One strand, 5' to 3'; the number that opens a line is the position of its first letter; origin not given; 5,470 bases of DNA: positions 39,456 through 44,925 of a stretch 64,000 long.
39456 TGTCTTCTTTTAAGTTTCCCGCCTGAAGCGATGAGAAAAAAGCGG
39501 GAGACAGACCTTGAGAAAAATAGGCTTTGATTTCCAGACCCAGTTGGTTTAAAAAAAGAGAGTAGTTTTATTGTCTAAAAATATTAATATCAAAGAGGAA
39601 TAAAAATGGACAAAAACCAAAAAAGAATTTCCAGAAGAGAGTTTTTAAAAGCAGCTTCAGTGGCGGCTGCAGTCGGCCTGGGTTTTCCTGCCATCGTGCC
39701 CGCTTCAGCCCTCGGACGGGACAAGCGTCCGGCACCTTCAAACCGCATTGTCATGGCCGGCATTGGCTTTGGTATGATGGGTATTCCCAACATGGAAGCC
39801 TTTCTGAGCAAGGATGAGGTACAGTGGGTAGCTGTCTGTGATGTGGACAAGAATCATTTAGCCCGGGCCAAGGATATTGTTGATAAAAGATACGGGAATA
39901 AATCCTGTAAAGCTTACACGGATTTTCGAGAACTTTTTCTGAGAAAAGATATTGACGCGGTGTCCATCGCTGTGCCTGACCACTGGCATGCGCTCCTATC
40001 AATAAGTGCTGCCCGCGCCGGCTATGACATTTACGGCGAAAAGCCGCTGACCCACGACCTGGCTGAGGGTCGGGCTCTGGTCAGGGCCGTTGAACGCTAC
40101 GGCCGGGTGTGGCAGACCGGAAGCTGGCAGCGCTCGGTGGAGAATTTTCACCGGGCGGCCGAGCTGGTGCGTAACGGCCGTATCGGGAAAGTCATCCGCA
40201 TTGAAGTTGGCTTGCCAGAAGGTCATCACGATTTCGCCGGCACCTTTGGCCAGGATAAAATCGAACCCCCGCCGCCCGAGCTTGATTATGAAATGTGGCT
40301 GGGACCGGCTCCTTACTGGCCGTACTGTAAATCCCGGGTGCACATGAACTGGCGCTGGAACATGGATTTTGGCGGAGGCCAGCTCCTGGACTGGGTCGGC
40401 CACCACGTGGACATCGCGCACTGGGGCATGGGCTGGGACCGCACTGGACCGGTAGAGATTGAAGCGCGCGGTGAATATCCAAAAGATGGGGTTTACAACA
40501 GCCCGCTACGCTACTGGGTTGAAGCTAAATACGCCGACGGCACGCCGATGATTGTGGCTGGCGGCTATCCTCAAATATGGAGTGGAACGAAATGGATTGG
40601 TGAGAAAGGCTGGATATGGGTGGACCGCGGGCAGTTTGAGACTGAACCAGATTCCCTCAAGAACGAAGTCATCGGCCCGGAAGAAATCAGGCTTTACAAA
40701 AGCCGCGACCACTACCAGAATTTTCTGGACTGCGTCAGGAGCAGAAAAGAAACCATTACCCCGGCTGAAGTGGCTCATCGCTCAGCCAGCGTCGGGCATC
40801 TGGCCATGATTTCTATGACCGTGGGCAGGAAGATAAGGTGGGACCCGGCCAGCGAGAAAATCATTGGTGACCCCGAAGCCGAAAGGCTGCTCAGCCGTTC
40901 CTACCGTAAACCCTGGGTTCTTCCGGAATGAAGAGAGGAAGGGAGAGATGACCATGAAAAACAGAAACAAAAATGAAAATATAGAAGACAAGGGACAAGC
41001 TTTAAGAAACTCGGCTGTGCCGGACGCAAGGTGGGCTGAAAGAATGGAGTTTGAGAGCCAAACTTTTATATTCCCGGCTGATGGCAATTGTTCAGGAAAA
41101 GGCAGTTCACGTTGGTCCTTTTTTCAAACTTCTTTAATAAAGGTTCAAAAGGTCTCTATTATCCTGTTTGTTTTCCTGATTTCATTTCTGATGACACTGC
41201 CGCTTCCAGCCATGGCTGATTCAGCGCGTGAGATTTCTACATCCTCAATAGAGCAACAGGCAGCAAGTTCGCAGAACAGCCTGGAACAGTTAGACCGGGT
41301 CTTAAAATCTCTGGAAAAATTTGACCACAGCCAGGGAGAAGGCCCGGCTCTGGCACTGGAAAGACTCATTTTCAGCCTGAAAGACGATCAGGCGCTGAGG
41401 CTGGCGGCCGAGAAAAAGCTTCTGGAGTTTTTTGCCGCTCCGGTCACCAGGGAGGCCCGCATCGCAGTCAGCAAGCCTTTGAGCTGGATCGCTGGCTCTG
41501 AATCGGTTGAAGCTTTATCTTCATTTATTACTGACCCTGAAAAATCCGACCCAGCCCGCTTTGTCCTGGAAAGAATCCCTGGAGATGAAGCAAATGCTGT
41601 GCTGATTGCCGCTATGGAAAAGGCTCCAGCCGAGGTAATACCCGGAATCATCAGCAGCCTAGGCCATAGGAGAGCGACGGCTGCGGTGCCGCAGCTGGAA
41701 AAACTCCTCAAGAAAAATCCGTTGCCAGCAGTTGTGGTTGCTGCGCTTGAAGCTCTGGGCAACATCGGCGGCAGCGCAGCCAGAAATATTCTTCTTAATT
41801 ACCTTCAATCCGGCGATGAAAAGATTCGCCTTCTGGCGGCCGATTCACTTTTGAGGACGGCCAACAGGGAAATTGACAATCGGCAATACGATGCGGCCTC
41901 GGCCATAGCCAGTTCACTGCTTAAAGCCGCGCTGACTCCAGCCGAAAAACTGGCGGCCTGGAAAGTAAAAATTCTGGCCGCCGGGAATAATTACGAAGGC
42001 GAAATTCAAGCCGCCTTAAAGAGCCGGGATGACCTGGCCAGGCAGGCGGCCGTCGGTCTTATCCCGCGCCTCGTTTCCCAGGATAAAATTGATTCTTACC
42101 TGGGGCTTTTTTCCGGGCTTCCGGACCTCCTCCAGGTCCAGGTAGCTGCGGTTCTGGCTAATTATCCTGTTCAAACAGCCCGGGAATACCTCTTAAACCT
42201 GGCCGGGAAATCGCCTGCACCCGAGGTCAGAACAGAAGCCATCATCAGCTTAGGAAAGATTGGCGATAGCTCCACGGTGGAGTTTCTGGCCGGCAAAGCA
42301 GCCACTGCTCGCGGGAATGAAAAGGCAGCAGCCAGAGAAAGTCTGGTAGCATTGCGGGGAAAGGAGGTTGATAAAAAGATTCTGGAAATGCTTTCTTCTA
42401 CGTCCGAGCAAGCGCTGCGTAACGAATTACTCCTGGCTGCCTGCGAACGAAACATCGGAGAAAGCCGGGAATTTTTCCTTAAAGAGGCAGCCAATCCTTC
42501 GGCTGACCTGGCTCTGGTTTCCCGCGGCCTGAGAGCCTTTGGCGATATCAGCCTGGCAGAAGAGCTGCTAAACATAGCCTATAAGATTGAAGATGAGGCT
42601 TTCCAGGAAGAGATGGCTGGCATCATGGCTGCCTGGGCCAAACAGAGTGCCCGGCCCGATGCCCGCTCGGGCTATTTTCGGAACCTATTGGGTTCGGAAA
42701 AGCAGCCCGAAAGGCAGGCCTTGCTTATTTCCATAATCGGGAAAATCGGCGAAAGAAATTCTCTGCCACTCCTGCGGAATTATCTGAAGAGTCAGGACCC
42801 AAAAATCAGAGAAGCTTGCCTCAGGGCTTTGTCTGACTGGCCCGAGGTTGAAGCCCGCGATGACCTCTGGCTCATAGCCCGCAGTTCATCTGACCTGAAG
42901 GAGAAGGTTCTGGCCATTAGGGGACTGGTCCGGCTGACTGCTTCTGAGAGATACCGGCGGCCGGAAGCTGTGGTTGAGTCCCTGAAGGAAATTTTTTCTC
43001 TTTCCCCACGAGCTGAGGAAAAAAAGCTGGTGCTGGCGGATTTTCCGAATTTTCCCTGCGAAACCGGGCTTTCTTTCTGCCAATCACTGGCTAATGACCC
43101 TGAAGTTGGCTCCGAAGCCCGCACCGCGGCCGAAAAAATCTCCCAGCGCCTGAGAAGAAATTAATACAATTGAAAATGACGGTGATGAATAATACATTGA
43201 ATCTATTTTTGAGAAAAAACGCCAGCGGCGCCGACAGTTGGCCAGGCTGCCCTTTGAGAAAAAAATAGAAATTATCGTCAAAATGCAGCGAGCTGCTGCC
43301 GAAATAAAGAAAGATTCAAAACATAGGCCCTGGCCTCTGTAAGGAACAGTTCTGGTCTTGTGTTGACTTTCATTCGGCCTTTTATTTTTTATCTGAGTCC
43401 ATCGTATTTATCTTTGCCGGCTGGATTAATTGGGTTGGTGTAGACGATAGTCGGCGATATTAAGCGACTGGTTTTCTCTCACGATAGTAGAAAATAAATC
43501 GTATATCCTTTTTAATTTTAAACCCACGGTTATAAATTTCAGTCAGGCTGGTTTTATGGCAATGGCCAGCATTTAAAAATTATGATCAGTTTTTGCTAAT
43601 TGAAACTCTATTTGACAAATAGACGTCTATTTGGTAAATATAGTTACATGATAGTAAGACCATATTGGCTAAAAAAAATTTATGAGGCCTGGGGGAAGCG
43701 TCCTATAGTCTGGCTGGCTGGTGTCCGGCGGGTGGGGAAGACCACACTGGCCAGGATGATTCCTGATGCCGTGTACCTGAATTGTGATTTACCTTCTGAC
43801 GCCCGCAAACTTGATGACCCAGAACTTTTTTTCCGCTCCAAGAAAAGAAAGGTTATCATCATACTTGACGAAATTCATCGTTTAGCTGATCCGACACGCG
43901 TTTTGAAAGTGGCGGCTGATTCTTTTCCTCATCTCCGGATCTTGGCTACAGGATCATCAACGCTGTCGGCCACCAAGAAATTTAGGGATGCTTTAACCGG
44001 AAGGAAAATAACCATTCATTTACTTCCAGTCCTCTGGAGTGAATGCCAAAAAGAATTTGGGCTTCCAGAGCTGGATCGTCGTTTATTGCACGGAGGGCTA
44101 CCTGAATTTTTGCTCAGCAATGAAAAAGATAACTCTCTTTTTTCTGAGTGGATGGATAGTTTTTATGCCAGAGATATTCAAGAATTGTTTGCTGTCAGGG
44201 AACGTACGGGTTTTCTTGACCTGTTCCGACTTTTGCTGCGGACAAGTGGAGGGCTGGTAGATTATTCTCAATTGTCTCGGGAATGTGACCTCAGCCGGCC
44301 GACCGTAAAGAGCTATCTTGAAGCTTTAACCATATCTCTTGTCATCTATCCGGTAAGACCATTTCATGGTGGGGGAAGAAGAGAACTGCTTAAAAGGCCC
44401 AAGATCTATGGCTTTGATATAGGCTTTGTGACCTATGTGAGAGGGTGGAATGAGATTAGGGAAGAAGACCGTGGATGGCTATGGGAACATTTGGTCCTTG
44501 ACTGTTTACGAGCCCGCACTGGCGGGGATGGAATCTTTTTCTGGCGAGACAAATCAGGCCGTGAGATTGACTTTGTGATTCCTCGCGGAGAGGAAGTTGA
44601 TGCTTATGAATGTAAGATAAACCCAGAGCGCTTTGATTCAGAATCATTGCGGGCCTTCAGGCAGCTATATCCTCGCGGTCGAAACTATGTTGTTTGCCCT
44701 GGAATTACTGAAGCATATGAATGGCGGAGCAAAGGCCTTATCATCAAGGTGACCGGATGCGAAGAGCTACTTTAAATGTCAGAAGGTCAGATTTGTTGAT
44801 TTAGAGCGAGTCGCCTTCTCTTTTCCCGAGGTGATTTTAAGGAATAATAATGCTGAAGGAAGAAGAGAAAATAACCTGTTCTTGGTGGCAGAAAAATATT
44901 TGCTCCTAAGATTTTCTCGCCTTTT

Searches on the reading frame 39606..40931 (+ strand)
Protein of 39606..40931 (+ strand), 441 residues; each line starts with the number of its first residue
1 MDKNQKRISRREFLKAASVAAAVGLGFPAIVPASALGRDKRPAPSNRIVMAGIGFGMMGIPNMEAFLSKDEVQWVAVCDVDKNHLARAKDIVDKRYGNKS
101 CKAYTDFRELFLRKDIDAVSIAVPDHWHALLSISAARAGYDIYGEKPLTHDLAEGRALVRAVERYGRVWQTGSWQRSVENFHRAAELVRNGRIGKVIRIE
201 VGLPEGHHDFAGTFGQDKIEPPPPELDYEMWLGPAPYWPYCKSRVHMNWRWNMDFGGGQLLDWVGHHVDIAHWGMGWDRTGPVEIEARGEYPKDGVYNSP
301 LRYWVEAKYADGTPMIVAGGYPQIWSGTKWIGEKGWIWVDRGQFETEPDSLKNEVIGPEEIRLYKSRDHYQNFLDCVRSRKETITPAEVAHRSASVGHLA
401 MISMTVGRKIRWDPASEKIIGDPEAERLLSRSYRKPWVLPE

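Call 3: search_protein_families(library=pfam, proteins=[window:39606-40931:+], max_evalue=0.1)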
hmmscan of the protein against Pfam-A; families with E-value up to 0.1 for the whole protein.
window:39606-40931:+ (441 aa): 6 families
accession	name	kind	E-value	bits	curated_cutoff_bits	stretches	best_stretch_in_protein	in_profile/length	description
PF19051.5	GFO_IDH_MocA_C2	-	2.6e-32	112.8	23.3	1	186-438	10-253/254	Oxidoreductase family, C-terminal alpha/beta domain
PF01408.29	GFO_IDH_MocA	-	1.5e-15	58.4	24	1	53-171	6-118/120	Oxidoreductase family, NAD-binding Rossmann fold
PF22725.1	GFO_IDH_MocA_C3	-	1.9e-06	28.3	27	1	246-276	32-62/124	GFO/IDH/MocA C-terminal domain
PF10518.14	TAT_signal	-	0.00072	19.8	22.7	1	8-24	2-18/21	TAT (twin-arginine translocation) pathway signal sequence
PF02894.22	GFO_IDH_MocA_C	-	0.0098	16.1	22.9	0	364-410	170-216/218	Oxidoreductase family, C-terminal alpha/beta domain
PF10399.14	UCR_Fe-S_N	-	0.041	13.7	24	1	3-27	4-29/41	Ubiquitinol-cytochrome C reductase Fe-S subunit TAT signal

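Call 4: search_protein_families(library=ncbifam, proteins=[window:39606-40931:+], max_evalue=0.1)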
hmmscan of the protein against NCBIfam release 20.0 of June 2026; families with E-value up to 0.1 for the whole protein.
window:39606-40931:+ (441 aa): 12 families
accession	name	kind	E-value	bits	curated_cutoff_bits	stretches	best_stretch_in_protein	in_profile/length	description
NF058561.1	BT_2158_fam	equivalog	1.3e-43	149.3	750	1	9-275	1-255/487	glycoside 3-dehydrogenase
TIGR04380.1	myo_inos_iolG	equivalog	1.1e-19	70.5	355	1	50-199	4-148/330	inositol 2-dehydrogenase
NF040723.1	UDP-GlcNAcDh_Arch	equivalog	9.3e-19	68.1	450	1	52-199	5-144/302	UDP-N-acetylglucosamine 3-dehydrogenase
NF052479.1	LevoglcsnDh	equivalog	1.6e-13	50.1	650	1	76-199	40-157/386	levoglucosan dehydrogenase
NF041392.1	XylDh_Gfo6_Halo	equivalog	1.5e-07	30.5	350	1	49-199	18-166/350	D-xylose 1-dehydrogenase Gfo6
NF052679.1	InsChiInosDhIolG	equivalog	3e-07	29.8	540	1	60-200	18-152/343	bifunctional inositol 2-dehydrogenase/D-chiro-inositol 1-dehydrogenase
NF058563.1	BT_2159_fam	equivalog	6.1e-06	25.5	650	1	51-199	4-146/350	disaccharide 3-dehydrogenase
NF008607.0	PRK11579.1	subfamily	1.3e-05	24.4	330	1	101-200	50-149/346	oxidoreductase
TIGR01409.1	TAT_signal_seq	domain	0.00022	21.5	16.7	1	8-28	1-21/29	twin-arginine translocation signal domain-containing protein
TIGR02811.1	formate_TAT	hypoth_equivalog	0.038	14.3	48.45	1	2-24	3-25/66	formate dehydrogenase region TAT target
NF007574.0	PRK10206.1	equivalog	0.065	12.3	352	0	108-201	58-151/345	oxidoreductase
NF038009.1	TatB_1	subfamily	0.092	13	100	0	5-56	11-60/70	twin-arginine translocation system-associated protein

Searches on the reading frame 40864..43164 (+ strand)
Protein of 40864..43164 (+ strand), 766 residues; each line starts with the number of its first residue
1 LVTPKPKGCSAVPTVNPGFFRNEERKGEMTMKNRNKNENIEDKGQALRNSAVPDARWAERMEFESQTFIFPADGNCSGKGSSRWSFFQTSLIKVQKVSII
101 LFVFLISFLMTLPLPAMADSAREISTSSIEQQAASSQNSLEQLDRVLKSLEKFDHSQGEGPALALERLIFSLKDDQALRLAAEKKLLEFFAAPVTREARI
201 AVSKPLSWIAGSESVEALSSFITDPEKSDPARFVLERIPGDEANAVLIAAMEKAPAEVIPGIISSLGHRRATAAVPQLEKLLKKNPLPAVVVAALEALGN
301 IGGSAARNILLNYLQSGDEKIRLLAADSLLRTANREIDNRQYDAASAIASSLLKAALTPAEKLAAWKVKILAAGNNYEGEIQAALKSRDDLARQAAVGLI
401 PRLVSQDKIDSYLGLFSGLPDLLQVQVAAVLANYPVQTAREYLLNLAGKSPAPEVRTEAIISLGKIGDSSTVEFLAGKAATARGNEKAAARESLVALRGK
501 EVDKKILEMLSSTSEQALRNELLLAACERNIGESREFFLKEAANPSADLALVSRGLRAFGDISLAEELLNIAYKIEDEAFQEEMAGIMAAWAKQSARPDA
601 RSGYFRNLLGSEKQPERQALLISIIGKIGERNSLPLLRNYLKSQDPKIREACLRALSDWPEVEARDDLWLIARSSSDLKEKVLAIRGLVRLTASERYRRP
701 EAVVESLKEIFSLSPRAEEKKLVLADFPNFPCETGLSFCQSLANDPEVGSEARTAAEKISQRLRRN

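Call 3: search_protein_families(library=pfam, proteins=[window:40864-43164:+], max_evalue=0.1)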
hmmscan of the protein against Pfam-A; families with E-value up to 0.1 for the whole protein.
window:40864-43164:+ (766 aa): 7 families
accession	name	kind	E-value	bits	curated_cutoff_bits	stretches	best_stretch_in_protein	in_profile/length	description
PF13646.12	HEAT_2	-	2.6e-27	95.4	27.7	3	246-329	3-87/88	HEAT repeats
PF02985.28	HEAT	-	4.7e-13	48.5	23.5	1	634-657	2-25/31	HEAT repeat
PF03130.22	HEAT_PBS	-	5e-09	36.2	20.9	1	292-315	3-26/27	PBS lyase HEAT-like repeat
PF00514.29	Arm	-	3.5e-07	30.5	20.6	1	633-657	13-37/41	Armadillo/beta-catenin-like repeat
PF11838.14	ERAP1_C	-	8.4e-05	22.6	38.2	1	555-678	121-230/318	ERAP1-like C-terminal domain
PF13513.12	HEAT_EZ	-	8.7e-05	23.4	27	0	633-657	29-53/55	HEAT-like repeat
PF13012.11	MitMem_reg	-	0.051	13.9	26.6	0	666-722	25-81/113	Maintenance of mitochondrial structure and function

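Call 91: search_protein_families(library=ncbifam, proteins=[window:40864-43164:+], max_evalue=0.001)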
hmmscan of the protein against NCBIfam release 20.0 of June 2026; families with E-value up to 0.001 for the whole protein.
window:40864-43164:+ (766 aa): 2 families
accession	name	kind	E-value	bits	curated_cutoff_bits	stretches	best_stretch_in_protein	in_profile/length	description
NF045915.1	PhycobilmeDegNblB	equivalog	4.2e-13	49.3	300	0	422-517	114-207/214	phycobilisome degradation protein NblB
NF058502.1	phyc_lyase_CpcE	equivalog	2.4e-05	24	330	0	625-671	66-112/260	C-phycocyanin alpha-cysteine-84 phycocyanobilin lyase subunit CpcE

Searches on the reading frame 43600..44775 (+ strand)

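Call 71: search_protein_families(library=pfam, proteins=[window:43600-44775:+], max_evalue=0.00001)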
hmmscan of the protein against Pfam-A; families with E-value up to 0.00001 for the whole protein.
window:43600-44775:+ (391 aa): 2 families
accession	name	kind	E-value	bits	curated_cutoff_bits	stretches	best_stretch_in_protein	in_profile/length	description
PF13635.12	DUF4143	-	1.2e-30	106.8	28.1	1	191-340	2-159/160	Domain of unknown function (DUF4143)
PF13173.12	AAA_14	-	9.6e-23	81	27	1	34-148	2-127/129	AAA domain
